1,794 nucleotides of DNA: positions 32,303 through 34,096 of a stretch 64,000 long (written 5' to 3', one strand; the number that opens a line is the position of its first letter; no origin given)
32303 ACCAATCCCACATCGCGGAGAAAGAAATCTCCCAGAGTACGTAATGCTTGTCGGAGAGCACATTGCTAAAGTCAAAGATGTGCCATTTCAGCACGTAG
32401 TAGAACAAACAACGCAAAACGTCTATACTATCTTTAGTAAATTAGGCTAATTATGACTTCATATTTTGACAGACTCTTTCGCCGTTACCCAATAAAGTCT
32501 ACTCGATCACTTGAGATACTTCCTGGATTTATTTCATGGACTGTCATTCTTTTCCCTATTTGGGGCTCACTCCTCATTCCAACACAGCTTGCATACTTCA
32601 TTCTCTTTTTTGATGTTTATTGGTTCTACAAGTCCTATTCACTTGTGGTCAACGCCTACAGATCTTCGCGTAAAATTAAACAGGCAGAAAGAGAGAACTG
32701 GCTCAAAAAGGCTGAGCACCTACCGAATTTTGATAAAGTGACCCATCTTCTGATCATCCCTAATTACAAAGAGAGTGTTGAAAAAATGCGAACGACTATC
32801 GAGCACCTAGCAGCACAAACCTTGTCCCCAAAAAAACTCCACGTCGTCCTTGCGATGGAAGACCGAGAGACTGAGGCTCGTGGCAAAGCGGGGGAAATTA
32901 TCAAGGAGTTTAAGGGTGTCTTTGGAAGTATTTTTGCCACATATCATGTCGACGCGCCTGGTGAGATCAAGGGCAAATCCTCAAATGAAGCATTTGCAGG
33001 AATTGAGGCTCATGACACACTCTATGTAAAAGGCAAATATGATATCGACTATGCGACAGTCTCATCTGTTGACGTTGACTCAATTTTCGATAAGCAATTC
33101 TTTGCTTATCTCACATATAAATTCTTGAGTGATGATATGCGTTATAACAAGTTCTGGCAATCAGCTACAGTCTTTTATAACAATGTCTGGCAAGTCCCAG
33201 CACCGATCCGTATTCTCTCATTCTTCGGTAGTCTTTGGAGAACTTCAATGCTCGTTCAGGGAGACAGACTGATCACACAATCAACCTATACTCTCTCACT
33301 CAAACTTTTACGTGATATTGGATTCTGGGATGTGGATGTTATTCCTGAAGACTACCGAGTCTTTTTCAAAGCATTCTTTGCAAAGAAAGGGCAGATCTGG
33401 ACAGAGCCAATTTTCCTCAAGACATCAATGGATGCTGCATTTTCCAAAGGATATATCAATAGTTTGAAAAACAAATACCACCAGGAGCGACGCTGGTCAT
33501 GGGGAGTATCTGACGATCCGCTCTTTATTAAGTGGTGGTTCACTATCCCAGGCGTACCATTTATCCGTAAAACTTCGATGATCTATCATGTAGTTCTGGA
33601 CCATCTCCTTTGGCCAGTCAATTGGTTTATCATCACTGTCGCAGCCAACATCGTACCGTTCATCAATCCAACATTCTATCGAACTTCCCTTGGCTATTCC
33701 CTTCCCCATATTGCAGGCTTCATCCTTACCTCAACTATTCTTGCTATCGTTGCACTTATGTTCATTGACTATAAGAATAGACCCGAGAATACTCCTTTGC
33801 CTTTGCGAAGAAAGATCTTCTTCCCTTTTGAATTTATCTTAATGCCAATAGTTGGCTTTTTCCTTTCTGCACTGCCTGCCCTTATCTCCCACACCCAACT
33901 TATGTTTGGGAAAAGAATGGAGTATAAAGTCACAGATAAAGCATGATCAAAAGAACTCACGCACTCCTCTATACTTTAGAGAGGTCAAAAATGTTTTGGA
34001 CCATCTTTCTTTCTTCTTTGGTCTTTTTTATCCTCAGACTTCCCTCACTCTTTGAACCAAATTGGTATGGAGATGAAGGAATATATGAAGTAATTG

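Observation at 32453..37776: Envelope glycosylation cluster: GT2 + GT-C (ArnT/PMT-like) + GT4 (WecA/MraY-like) + DPPR-synthase-like UbiA enzyme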

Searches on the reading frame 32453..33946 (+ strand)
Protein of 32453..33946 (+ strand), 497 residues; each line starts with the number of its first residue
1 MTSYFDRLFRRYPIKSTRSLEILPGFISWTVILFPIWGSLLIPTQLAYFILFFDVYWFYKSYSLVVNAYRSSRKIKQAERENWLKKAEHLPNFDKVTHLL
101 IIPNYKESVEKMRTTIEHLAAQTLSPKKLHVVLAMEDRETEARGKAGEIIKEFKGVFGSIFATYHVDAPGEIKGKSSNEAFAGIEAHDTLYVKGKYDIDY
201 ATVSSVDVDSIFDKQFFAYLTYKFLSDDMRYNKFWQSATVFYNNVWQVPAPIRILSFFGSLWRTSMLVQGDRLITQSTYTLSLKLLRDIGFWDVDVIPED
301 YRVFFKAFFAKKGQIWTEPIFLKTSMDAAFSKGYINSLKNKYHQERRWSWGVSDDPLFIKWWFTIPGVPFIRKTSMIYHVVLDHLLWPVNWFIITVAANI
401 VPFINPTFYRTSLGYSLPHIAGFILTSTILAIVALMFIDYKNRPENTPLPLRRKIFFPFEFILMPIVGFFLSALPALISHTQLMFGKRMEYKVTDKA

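Call 3: search_protein_families(library=pfam, proteins=[window:32453-33946:+], max_evalue=0.01)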
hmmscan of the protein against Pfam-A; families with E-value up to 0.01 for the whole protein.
window:32453-33946:+ (497 aa): 1 family
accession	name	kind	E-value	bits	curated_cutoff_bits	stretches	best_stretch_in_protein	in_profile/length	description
PF02875.26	Mur_ligase_C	-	0.0041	18.4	28.4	1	108-180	21-90/127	Mur ligase, glutamate ligase domain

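Call 4: search_protein_families(library=ncbifam, proteins=[window:32453-33946:+], max_evalue=0.01)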
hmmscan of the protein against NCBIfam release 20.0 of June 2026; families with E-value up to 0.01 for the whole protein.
window:32453-33946:+ (497 aa): 0 families

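Call 14: find_homologous_proteins(query=window:32453-33946:+, max_evalue=0.00001)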
Query window:32453-33946:+ (497 aa): 3754 proteins with E <= 0.00001 among 8000 candidates; the best 120 are listed.
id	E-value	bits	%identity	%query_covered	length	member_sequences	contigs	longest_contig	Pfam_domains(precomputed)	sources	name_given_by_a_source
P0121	0.0e+0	1117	98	100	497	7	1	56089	-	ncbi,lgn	-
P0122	9.7e-281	950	82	100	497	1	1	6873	-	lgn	-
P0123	1.3e-276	936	81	100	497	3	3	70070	-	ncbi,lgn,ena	-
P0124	1.7e-275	933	79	100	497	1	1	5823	-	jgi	jgi:cellulose synthase/poly-beta-1,6-N-acetylglucosamine synthase-like glycosyltransferase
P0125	3.7e-275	931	81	100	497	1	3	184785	-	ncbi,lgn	-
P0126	4.3e-275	931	81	100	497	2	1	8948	-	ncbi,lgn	ncbi:hypothetical protein BH09PAT1_BH09PAT1_3000 [soil metagenome]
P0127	2.0e-274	929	80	100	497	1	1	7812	-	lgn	-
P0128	9.1e-274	927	79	100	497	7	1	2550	-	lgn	-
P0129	2.5e-273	925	80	100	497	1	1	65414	-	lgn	-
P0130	3.3e-273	925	80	100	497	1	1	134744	-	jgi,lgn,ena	-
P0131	1.8e-272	923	80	100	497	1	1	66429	-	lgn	-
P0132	2.9e-272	922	80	100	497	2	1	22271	-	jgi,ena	-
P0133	3.3e-272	922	79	100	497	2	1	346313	-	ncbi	-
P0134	3.4e-272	922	79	100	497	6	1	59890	-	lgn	-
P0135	9.4e-272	920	79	100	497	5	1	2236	-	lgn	-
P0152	1.9e-255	866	73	100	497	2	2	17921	PF13632.13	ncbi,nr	ncbi:MAG: glycosyltransferase family 2 protein [Candidatus Levybacteria bacterium]|nr:glycosyltransf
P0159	8.0e-251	851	72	100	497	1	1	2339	PF13632.13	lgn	-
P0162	1.1e-248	844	70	100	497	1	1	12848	PF13632.13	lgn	-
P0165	2.0e-247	840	69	100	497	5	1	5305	PF13632.13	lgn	-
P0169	5.5e-246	835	70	100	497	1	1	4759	PF13632.13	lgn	-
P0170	5.6e-246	835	69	100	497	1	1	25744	PF13632.13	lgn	-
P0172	1.2e-245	834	70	100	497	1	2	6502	PF13632.13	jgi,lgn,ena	-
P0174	1.5e-245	834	70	100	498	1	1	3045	PF13632.13,PF13641.13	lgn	-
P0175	1.7e-245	834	70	100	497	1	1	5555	PF13632.13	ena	-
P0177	2.5e-245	833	69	100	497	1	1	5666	PF13632.13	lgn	-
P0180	4.4e-245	832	70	100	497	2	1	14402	PF13632.13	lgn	-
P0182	2.7e-244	830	70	100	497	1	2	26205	PF13632.13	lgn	-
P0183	5.4e-244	829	70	100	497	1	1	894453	PF13632.13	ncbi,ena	-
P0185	1.4e-243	827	69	100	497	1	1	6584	PF13632.13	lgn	-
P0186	1.8e-243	827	71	100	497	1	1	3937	PF13632.13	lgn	-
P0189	4.0e-243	826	70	100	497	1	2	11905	PF13632.13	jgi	jgi:hypothetical protein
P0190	8.9e-243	825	69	100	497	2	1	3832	PF13632.13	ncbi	-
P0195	1.4e-241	821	69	100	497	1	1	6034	PF13632.13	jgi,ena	-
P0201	1.2e-240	818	70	100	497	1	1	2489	PF13632.13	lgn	-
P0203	1.6e-240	817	69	100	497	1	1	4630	PF13632.13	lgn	-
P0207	5.1e-240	816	68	100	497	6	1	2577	PF13632.13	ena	-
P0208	5.7e-240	815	68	100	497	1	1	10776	PF13632.13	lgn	-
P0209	7.7e-240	815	69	100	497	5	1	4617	PF13632.13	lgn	-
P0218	3.6e-239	813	69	100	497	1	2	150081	PF13632.13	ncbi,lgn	-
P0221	5.4e-239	812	68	100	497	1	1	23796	PF13632.13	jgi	jgi:cellulose synthase/poly-beta-1,6-N-acetylglucosamine synthase-like glycosyltransferase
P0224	2.0e-238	810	68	100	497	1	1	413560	PF13632.13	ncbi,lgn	-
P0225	3.3e-238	810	68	100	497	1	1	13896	PF13632.13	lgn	-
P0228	2.0e-237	807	67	100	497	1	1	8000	PF13632.13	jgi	jgi:cellulose synthase/poly-beta-1,6-N-acetylglucosamine synthase-like glycosyltransferase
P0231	3.4e-237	806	67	100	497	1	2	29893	PF13632.13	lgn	-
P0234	1.2e-236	804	69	100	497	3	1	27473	PF13632.13,PF13641.13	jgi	-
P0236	1.4e-236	804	71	96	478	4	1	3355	PF13632.13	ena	-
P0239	2.6e-236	803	67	100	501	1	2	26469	PF13632.13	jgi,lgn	jgi:hypothetical protein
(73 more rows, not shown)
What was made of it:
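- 32453..33946 (+): A: membrane-integrated GT2 of the cellulose/hyaluronan-synthase type, a putative processive polymerase-exporter. Relatives hit PF13632/PF13641 and are named GT2 (call 14).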

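Call 35: search_solved_structures(query=A3, max_evalue=1, show_alignments=2)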
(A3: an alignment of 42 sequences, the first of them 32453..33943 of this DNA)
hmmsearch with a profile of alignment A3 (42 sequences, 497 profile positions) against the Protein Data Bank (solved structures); distinct sequences matched with E-value up to 1: 1.
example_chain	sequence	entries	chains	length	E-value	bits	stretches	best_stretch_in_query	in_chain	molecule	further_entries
9rcs_B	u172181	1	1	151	0.29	13.3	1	30-91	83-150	Spike protein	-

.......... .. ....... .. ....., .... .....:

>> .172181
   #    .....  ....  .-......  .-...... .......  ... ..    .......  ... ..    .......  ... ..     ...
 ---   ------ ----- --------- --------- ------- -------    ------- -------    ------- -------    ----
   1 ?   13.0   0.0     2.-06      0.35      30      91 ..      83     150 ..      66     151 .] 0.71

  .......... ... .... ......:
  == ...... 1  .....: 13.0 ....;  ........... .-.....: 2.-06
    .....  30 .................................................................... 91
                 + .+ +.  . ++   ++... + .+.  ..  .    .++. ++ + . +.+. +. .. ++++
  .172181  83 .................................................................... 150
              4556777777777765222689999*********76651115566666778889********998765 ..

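Call 45: predict_structure(alignment_id=A3)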
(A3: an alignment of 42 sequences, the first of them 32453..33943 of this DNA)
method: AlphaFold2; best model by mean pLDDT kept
length: 497 residues; sequences in the alignment: 42
mean_pLDDT: 70.9   pTM: 0.73
mean pLDDT of the five models: 70.9, 68.7, 68.2, 65.4, 60.8
residues with pLDDT >= 90: 95; 70-90: 159; 50-70: 172; < 50: 71
segments of 3 or more residues with pLDDT < 50: 295-299, 327-355, 467-497
pLDDT, mean of each block of 10 residues (from residue 1): 65 72 69 60 67 77 85 87 97 96 84 89 96 89 93 96 78 67 88 93 83 91 95 79 55 60 68 70 86 48 71 82 61 43 35 49 65 67 60 55 58 63 72 79 63 70 53 41 37 32
secondary structure, 60 per line:
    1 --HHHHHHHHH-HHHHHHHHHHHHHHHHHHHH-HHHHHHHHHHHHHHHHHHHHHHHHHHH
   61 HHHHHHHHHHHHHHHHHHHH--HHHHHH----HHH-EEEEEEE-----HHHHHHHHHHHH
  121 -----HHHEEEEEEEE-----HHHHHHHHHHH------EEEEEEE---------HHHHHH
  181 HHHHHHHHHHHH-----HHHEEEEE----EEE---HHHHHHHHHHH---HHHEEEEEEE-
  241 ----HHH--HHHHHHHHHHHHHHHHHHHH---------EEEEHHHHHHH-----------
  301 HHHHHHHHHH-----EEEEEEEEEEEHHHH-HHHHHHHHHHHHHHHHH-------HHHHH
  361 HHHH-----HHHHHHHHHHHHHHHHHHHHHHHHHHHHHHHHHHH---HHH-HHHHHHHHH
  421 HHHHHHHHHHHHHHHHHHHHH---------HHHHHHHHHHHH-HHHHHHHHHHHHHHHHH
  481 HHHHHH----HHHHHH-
elements in order: H3-11 H13-32 H34-80 H83-88 E97-103 H109-120 E129-136 H142-152 E159-165 H175-192 E201-205 E210-212 H216-226 E233-239 H250-269 E279-282 H283-289 H301-310 E316-326 H327-330 H332-348 H356-364 H370-404 H412-441 H451-462 H464-486 H491-496
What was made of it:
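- On Processive membrane GT2 synthases (BcsA / HAS / chitin synthase type): The model is of moderate confidence and the QxxRW helix is poorly modelled (call 45).
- The A model is only of moderate confidence, and the QxxRW region has pLDDT below 50 (call 45).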

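Call 49: fold_search(model_id=the predicted structure, library=pdb)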
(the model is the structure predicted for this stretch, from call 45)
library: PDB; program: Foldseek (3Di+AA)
matches with E <= 10: 787; with E <= 0.001: 154
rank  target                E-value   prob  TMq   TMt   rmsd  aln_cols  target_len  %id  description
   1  6yv7_B                8.3e-08  1.00  0.42  0.57  12.5       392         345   11  Mannosyltransferase PcManGT from Pyrobaculum calidifontis (released 2020-07-22)
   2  9b8v_E                2.3e-07  1.00  0.49  0.31  18.0       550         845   16  AlphaFold2 informed cryo-EM model of the E. coli cellulose synthase BcsAG3B6 complex (released 2025-02-19)
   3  7sp7_A                2.5e-07  1.00  0.47  0.47  17.9       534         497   11  Chlorella virus hyaluronan synthase inhibited by UDP (released 2022-04-06)
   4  9yq4_A                2.8e-07  1.00  0.55  0.55   7.1       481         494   14  Chlorella virus hyaluronan synthase bound to a proofreading UDP-GlcA (released 2025-12-10)
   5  9yq5_A                2.8e-07  1.00  0.48  0.48  18.1       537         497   10  Chlorella virus hyaluronan synthase bound to an inserted UDP-GlcA (released 2025-12-10)
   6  5ej1_A                3.6e-07  1.00  0.42  0.31  12.0       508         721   14  Pre-translocation state of bacterial cellulose synthase (released 2016-03-30)
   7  9fnn_A                3.8e-07  1.00  0.48  0.32  16.4       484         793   16  Cryo-EM structure of the c-di-GMP-saturated 'crown'less Bcs macrocomplex for cellulose secretion in E. coli (released 2024-10-16)
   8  7sp8_A                4.0e-07  1.00  0.46  0.46   9.8       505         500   14  Chlorella virus Hyaluronan Synthase bound to UDP-GlcNAc (released 2022-04-06)
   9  8smm_A                4.5e-07  1.00  0.39  0.39  19.9       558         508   10  Xenopus laevis hyaluronan synthase 1 (released 2024-05-01)
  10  4hg6_A                4.9e-07  1.00  0.43  0.31  13.9       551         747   13  Structure of a cellulose synthase - cellulose translocation intermediate (released 2012-12-19)
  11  9yq2_A                6.0e-07  1.00  0.53  0.54   6.5       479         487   12  Chlorella virus hyaluronan synthase bound to DDM (released 2025-12-10)
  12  8bz5_A                9.6e-07  1.00  0.33  0.27  14.6       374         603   14  Crystal structure of the L. monocytogenes RmlT in complex with HEPES (released 2023-12-27)
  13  8sne_A                1.4e-06  1.00  0.47  0.47  10.6       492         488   15  Chlorella virus Hyaluronan Synthase bound to GlcA extended GlcNAc primer and UDP (released 2024-05-01)
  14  8bz5_B                1.7e-06  1.00  0.32  0.27  14.9       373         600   12  Crystal structure of the L. monocytogenes RmlT in complex with HEPES (released 2023-12-27)
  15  8bz7_B                1.7e-06  1.00  0.32  0.27  15.0       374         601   12  Crystal structure of the L. monocytogenes RmlT in complex with TDP-rhamnose (released 2023-12-27)
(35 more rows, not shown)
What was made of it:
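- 32453..33946 (+): Its top Foldseek PDB hits are PcManGT, BcsA and Chlorella hyaluronan synthase, at E about 1e-7 and TM up to 0.56 (call 49).
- On Processive membrane GT2 synthases (BcsA / HAS / chitin synthase type): Foldseek hits BcsA, HAS and PcManGT at E 8e-8 to 1e-6 (call 49).
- Checked: Relatives hit PF13632/PF13641 and are named GT2 (call 14), and its model matches membrane GT2 synthases (call 49).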

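Call 84: search_protein_representatives(alignment_id=A3)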
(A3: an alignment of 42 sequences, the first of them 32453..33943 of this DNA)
Query: 42 sequences, 497 profile positions. Proteins with E-value up to 0.001 (for the whole library): 2383; up to 1e-10: 1474; up to 1e-30: 574. The best 150 are listed.
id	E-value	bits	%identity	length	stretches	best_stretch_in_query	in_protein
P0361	1.6e-225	766.2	-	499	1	1-497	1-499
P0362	4.1e-153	527.4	-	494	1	6-497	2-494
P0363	3.1e-151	521.2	-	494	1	5-497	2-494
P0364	1.2e-146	506.1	-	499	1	6-496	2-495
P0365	1.2e-141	489.5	-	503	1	8-497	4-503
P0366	2.8e-135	468.6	-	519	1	11-496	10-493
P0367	6.2e-135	467.4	-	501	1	1-497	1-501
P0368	4.8e-133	461.2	-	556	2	68-497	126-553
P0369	2.0e-131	455.8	-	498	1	18-497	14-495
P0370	4.9e-129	448.0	-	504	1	10-497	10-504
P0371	4.7e-127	441.4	-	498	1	8-497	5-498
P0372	1.2e-121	423.6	-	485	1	23-497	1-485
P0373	3.7e-121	422.0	-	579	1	17-497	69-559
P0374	8.2e-116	404.4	-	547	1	17-496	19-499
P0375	4.9e-113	395.2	-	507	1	14-496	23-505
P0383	5.7e-96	338.9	-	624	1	15-496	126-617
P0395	2.7e-89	316.9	-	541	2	23-398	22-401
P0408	1.0e-82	295.2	-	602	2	87-492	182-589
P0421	9.1e-79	282.2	-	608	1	23-495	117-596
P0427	8.6e-78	279.0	-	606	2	26-397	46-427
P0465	7.3e-71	256.1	-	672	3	195-357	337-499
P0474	2.7e-69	250.9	-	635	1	23-487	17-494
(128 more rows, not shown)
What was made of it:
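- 32453..33946 (+): The family is small and discrete: 574 clusters at E<=1e-30 (call 84).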

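Call 85: list_cluster_members(proteins=[P0362, P0366, P0373, P0383, P0395, P0408, P0421, P0427, P0465, P0474])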
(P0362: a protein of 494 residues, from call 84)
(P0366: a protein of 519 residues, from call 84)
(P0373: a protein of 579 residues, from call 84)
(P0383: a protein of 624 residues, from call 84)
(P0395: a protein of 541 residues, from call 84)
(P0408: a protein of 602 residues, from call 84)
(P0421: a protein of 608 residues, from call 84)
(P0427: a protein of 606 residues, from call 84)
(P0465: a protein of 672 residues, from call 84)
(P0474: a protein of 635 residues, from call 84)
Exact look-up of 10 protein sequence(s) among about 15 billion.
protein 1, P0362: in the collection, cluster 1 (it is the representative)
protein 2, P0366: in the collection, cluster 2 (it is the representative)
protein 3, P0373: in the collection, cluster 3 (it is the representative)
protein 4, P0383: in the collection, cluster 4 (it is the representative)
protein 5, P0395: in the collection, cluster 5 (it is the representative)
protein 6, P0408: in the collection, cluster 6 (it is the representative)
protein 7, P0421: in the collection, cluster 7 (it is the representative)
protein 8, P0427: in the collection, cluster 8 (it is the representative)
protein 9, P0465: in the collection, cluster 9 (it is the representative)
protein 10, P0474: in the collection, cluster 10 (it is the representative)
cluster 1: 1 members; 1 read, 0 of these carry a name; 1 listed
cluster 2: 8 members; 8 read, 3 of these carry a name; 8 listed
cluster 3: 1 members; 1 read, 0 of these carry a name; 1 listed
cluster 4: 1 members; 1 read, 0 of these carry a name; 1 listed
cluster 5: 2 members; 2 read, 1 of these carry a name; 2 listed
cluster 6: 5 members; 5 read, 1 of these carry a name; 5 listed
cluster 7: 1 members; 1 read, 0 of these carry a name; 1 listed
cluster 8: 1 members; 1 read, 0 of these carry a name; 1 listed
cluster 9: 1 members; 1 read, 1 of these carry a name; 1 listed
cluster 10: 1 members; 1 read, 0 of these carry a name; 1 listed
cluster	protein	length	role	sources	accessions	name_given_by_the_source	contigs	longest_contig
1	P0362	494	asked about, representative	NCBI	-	-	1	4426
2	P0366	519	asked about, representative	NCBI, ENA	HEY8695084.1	MAG TPA: glycosyltransferase family 2 protein [Chloroflexota bacterium]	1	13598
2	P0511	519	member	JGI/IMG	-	hypothetical protein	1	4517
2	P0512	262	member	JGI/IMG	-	hypothetical protein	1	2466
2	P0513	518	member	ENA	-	-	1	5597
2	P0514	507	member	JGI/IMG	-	-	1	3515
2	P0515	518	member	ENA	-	-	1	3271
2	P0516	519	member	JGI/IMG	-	-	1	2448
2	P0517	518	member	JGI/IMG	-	-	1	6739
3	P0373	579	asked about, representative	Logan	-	-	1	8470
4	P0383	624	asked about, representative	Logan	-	-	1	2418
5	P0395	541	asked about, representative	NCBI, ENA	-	-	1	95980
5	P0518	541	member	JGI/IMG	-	hypothetical protein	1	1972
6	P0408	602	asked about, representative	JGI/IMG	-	-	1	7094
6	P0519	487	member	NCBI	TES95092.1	glycosyltransferase family 2 protein, partial [Patescibacteria group bacterium]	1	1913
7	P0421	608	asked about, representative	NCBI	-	-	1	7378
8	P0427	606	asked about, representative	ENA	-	-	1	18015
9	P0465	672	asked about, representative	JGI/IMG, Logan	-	GxxExxY protein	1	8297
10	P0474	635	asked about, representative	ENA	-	-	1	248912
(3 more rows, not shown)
